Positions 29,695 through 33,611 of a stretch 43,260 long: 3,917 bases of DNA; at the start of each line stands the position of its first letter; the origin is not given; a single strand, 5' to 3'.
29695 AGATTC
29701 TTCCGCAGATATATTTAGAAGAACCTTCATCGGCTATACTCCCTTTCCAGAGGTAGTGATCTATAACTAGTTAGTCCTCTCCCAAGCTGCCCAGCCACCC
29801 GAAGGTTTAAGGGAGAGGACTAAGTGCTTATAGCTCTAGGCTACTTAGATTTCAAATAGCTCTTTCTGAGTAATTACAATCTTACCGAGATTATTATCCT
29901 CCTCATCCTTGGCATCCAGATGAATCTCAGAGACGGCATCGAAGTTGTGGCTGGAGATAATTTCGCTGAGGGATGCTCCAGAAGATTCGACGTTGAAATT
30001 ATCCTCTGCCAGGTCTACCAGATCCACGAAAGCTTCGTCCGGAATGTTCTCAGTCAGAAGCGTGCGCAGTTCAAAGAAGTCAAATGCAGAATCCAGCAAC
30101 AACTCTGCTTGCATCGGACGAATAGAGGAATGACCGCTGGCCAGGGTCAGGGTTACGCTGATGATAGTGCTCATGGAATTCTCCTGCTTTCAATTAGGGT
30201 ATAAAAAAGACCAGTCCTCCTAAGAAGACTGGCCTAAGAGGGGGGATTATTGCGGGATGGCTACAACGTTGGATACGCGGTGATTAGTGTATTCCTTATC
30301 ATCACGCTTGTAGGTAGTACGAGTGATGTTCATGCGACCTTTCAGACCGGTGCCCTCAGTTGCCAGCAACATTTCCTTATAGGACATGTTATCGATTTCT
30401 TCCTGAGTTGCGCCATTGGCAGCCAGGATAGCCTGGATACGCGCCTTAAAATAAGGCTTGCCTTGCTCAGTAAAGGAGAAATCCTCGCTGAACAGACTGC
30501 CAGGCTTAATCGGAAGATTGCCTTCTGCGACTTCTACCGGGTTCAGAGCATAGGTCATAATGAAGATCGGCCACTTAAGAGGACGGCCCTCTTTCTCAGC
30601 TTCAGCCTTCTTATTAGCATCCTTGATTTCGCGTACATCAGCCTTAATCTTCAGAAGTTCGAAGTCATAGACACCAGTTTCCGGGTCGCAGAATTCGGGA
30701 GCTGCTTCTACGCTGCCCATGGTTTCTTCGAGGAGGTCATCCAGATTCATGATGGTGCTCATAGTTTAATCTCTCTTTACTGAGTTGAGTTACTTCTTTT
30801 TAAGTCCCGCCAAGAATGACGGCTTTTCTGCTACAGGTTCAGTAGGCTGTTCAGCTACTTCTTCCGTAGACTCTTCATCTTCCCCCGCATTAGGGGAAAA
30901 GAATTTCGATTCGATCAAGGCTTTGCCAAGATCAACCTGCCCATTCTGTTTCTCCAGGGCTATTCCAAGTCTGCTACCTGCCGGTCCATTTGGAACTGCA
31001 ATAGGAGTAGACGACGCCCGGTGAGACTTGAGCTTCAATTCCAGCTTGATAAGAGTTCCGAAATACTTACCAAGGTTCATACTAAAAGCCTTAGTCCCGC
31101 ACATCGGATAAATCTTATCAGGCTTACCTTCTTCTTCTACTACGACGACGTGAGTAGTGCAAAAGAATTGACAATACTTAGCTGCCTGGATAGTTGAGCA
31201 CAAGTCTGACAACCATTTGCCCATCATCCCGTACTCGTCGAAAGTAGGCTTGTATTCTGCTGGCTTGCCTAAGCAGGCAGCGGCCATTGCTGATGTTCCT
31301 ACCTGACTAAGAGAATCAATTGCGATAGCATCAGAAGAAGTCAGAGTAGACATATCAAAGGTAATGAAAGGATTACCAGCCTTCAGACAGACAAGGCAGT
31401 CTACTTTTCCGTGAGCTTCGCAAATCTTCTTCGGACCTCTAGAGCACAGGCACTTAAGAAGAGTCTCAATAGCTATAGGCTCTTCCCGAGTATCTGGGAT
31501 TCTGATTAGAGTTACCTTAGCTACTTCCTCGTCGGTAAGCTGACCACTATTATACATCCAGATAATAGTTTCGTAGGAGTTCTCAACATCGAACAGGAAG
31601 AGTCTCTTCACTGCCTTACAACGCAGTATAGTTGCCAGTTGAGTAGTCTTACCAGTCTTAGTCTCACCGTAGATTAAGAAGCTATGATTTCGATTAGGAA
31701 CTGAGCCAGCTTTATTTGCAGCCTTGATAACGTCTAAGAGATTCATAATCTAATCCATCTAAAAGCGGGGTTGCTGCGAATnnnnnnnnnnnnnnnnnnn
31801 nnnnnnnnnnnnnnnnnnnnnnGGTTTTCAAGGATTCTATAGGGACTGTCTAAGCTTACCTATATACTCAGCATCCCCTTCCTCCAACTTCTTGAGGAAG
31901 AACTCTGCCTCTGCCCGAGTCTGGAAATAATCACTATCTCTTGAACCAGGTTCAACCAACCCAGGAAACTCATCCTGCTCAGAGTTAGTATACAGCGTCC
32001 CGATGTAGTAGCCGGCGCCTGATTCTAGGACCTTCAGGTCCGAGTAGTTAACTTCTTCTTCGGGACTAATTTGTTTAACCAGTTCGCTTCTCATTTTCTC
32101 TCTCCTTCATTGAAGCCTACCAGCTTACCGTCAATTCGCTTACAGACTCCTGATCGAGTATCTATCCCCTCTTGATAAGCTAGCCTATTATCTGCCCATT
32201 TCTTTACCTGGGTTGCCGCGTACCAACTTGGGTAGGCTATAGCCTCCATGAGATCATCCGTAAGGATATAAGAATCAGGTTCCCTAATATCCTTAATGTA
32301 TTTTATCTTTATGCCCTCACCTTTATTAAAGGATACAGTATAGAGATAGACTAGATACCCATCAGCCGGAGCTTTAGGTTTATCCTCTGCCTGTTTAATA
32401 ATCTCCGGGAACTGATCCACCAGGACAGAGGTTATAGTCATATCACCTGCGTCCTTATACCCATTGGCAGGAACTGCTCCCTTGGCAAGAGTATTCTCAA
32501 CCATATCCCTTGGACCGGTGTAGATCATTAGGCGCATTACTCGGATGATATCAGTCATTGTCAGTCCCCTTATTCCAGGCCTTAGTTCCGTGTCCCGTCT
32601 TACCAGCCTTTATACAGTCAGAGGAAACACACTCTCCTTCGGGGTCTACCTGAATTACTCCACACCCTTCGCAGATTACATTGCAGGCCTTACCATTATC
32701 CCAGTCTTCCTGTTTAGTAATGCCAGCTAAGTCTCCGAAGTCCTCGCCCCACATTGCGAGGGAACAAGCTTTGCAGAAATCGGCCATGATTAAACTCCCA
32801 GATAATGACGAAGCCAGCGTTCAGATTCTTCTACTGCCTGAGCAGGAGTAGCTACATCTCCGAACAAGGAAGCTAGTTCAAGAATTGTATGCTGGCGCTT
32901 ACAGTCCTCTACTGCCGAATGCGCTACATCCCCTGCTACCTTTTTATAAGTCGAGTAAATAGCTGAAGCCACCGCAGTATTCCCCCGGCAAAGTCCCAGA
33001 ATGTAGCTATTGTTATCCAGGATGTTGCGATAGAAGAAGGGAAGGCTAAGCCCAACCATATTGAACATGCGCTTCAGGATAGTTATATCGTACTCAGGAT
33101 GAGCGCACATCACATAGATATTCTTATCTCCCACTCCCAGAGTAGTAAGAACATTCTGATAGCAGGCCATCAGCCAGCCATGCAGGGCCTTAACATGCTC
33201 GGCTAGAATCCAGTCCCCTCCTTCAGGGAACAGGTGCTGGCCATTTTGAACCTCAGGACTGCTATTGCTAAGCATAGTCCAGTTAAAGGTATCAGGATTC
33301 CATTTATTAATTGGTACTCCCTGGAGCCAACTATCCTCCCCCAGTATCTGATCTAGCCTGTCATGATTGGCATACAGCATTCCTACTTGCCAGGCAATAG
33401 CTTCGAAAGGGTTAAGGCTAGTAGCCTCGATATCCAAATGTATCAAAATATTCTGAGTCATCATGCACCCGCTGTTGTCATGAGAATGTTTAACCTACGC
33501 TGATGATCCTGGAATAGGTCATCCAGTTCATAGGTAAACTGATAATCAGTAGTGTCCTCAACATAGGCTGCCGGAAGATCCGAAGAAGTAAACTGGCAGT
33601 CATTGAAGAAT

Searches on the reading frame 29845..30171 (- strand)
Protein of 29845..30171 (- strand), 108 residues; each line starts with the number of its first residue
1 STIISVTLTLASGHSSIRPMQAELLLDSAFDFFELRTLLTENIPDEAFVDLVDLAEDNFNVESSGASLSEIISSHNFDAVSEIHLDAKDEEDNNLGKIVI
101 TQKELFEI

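Call 58: search_protein_families(library=pfam, proteins=[window:29845-30171:-], max_evalue=0.01)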
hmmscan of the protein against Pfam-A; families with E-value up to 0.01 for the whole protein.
window:29845-30171:- (108 aa): 0 families

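Call 59: search_protein_families(library=phrogs, proteins=[window:29845-30171:-], max_evalue=0.001)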
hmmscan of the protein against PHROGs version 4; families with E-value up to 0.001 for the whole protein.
window:29845-30171:- (108 aa): 1 family
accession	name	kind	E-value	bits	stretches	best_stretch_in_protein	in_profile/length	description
phrog_16205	-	unknown function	5.1e-71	236.8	1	1-108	2-109/109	-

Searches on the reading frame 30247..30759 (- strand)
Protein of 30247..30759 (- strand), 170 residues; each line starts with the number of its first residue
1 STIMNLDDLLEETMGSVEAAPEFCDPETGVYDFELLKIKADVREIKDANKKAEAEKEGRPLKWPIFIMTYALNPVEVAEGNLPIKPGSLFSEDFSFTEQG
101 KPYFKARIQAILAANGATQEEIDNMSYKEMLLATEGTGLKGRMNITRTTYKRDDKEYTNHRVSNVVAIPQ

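Call 58: search_protein_families(library=pfam, proteins=[window:30247-30759:-], max_evalue=0.01)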
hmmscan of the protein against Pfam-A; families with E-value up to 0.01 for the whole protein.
window:30247-30759:- (170 aa): 0 families

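Call 59: search_protein_families(library=phrogs, proteins=[window:30247-30759:-], max_evalue=0.001)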
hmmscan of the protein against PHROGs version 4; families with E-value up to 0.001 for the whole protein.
window:30247-30759:- (170 aa): 1 family
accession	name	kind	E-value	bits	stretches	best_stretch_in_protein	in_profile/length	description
phrog_13889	-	unknown function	3.4e-120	399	1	1-170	2-171/171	-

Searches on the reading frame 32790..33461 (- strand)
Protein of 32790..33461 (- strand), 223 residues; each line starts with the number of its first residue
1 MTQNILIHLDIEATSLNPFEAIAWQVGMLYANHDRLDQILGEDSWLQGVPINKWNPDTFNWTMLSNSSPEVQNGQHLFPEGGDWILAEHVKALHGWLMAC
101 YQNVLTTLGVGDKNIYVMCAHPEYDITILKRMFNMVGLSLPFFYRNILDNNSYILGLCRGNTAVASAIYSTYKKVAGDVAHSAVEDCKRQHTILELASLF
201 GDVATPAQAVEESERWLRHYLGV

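Call 60: search_protein_families(library=pfam, proteins=[window:32790-33461:-], max_evalue=0.01)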
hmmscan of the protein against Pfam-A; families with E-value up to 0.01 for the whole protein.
window:32790-33461:- (223 aa): 1 family
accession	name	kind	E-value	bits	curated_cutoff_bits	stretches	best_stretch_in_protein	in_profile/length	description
PF16473.11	Rv2179c-like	-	4.3e-06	27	27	1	84-195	77-174/177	3'-5' exoribonuclease Rv2179c-like domain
